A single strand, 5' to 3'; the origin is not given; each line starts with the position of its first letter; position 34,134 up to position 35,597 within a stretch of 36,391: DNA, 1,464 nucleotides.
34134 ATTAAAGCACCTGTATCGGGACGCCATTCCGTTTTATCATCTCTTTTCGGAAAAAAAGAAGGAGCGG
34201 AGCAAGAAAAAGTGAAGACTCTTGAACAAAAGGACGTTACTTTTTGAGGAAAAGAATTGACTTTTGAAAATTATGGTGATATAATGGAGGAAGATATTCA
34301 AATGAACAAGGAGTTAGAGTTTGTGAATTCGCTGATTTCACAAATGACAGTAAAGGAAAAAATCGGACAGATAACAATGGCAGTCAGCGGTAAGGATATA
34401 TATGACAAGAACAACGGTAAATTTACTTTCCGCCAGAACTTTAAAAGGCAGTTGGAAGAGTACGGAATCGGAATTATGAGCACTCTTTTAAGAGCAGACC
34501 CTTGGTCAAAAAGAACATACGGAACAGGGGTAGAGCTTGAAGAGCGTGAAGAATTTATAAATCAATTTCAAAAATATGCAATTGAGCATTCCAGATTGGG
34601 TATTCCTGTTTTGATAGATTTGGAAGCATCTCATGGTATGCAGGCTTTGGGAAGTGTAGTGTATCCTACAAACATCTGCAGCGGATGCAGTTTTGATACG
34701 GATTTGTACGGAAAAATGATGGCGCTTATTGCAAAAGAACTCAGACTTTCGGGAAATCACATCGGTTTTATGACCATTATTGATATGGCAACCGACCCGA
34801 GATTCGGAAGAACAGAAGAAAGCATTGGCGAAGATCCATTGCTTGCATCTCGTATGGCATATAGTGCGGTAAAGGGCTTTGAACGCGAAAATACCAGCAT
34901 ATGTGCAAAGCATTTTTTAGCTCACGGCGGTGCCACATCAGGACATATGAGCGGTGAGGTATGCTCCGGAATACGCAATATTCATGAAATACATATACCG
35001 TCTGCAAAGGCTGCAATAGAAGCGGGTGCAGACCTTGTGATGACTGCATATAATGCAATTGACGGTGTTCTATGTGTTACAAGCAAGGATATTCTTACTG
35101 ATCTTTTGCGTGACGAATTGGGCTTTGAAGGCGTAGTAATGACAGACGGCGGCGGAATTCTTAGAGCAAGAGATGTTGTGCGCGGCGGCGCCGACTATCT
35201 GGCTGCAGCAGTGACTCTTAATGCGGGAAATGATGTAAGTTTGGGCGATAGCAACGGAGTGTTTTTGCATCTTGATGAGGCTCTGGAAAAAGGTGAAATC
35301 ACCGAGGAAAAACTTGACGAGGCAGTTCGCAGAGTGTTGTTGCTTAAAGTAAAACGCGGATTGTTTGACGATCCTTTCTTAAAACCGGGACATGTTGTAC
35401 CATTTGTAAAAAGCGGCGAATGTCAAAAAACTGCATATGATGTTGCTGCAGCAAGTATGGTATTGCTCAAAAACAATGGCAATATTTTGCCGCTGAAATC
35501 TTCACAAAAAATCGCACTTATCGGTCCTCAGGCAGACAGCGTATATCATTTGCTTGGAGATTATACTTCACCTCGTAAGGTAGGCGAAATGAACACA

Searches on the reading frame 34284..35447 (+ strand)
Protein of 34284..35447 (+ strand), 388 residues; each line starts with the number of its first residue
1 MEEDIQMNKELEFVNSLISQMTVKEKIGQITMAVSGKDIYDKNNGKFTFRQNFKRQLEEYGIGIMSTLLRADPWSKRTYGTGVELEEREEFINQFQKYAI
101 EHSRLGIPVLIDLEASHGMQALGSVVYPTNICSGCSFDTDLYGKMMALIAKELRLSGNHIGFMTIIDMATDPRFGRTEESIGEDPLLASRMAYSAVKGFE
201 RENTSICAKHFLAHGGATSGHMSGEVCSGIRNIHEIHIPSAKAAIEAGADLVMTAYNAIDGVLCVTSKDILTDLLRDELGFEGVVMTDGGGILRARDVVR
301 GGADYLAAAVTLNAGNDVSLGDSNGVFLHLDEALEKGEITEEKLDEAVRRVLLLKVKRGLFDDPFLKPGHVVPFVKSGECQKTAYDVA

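Call 90: search_protein_families(library=pfam, proteins=[window:34284-35447:+], max_evalue=0.0001)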
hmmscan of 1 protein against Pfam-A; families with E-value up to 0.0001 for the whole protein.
seq(388 aa): 1 family
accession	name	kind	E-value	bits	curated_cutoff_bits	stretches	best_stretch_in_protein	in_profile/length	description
PF00933.27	Glyco_hydro_3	-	1.6e-53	182.7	27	1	22-352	1-314/316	Glycosyl hydrolase family 3 N terminal domain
